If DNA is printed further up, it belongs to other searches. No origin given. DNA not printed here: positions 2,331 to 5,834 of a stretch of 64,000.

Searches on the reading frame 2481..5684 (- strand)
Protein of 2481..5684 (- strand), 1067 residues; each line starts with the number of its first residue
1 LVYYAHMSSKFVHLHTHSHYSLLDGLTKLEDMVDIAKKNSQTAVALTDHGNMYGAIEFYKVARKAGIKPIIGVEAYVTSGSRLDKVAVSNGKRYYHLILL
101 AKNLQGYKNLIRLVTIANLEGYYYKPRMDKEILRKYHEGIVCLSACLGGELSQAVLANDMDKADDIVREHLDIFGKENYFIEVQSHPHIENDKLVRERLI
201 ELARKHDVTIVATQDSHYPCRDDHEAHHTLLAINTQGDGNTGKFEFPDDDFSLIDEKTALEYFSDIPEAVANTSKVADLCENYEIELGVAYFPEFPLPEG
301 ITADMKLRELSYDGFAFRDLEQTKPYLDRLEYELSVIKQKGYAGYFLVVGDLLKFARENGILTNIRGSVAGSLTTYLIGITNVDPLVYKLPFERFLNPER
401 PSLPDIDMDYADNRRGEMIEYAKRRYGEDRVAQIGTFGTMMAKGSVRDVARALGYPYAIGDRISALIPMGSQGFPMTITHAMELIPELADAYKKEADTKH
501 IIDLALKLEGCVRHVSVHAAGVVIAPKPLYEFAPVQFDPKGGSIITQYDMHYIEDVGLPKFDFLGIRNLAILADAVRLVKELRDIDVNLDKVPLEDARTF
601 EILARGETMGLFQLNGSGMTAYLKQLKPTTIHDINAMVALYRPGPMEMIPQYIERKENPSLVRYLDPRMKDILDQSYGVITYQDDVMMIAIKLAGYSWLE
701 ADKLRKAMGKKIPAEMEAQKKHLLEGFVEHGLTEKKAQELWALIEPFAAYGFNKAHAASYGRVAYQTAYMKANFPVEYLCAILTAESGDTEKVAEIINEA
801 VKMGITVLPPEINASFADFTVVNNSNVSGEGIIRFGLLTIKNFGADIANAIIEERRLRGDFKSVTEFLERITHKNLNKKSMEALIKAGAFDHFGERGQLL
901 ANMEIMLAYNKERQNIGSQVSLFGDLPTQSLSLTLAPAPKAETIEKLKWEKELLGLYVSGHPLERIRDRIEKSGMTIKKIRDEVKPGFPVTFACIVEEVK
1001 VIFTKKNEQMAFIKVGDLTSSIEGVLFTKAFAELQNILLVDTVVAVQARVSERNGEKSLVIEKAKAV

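Call 75: search_protein_families(library=pfam, proteins=[window:2481-5684:-], max_evalue=0.01)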
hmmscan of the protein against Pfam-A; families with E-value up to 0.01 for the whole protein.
window:2481-5684:- (1067 aa): 5 families
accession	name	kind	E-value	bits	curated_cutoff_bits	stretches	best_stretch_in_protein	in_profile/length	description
PF07733.18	DNA_pol3_alpha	-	9.2e-89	297.9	23.9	1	307-565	3-260/260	Bacterial DNA polymerase III alpha NTPase domain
PF02811.25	PHP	-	3e-59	200.5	26.4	1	13-186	1-164/164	PHP domain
PF17657.6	DNA_pol3_finger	-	6.5e-53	178.9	22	1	568-731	1-166/166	Bacterial DNA polymerase III alpha subunit finger domain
PF14579.12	HHH_6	-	1.1e-26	93.3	25.6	1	804-896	1-87/90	Helix-hairpin-helix motif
PF01336.31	tRNA_anti-codon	-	4.2e-08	33.4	27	1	998-1064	9-72/75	OB-fold nucleic acid binding domain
